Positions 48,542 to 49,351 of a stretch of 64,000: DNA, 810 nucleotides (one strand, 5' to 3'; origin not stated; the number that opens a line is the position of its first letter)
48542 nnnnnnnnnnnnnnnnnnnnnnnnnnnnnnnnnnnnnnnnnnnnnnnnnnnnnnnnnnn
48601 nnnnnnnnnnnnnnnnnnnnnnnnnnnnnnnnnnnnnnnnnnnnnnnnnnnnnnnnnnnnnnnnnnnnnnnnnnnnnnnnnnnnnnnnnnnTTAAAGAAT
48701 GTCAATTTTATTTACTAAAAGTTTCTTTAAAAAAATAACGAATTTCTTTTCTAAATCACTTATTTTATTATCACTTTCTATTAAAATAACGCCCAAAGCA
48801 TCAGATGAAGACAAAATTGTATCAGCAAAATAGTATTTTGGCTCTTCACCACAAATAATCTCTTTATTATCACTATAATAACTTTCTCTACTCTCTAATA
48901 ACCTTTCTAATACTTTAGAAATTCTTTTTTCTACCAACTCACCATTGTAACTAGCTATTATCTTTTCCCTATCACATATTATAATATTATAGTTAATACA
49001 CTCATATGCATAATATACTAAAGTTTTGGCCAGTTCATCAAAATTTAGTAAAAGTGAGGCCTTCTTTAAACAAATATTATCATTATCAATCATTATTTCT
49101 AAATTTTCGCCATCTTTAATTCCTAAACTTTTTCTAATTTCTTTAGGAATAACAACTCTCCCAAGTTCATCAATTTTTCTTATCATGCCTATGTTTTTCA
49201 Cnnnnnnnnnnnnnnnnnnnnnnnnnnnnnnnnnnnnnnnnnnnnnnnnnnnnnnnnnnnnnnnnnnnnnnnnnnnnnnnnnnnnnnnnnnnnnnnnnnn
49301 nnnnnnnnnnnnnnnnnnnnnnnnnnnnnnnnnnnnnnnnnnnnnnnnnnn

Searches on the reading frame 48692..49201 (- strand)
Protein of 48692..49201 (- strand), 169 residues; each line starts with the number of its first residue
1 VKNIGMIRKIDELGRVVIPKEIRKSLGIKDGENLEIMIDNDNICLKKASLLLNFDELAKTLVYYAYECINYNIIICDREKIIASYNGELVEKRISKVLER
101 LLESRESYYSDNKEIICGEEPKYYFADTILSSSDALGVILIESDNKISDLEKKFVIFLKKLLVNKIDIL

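Call 56: find_encoding_contigs(protein=window:48692-49201:-, flank=10000, max_places=10)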
Protein window:48692-49201:- (169 aa): 5 contigs read that carry it; 1 place shown.
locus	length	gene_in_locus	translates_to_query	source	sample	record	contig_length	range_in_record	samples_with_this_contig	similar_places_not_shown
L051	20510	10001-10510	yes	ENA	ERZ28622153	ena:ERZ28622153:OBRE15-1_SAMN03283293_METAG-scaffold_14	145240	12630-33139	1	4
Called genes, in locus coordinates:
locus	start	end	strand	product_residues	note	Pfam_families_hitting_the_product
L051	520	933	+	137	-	PF00383:dCMP_cyt_deam_1, PF14437:MafB19-deam, PF14439:Bd3614-deam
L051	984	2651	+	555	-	PF13177:DNA_pol3_delta2, PF00004:AAA, PF21960:RCF1-5-like_lid (faint), PF22608:DNAX_ATPase_lid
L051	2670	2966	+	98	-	PF02575:YbaB_DNA_bd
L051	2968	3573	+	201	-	PF21176:RecR_HhH, PF02132:RecR_ZnF (weak), PF01751:Toprim (weak), PF13662:Toprim_4, PF21175:RecR_C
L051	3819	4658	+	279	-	PF13177:DNA_pol3_delta2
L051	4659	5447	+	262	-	PF04468:PSP1, PF28472:PSP1_3rd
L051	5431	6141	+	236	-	PF02384:N6_Mtase, PF05175:MTS, PF13847:Methyltransf_31 (faint)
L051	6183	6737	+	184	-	PF01195:Pept_tRNA_hydro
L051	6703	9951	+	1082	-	PF22590:Cas3-like_C_2 (faint), PF17757:UvrB_inter, PF02559:CarD_TRCF_RID, PF00270:DEAD, PF00271:Helicase_C, PF03461:TRCF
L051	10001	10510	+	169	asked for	PF04014:MazE_antitoxin, PF15714:SpoVT_C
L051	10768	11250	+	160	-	PF00293:NUDIX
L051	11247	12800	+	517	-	PF00133:tRNA-synt_1, PF01406:tRNA-synt_1e (faint), PF01921:tRNA-synt_1f (faint), PF09334:tRNA-synt_1g, PF00133:tRNA-synt_1, PF08264:Anticodon_1 (faint), PF19303:Anticodon_3 (weak)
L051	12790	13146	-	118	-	-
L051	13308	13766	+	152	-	-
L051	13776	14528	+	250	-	PF00069:Pkinase, PF01636:APH (faint), PF07714:PK_Tyr_Ser-Thr, PF03109:ABC1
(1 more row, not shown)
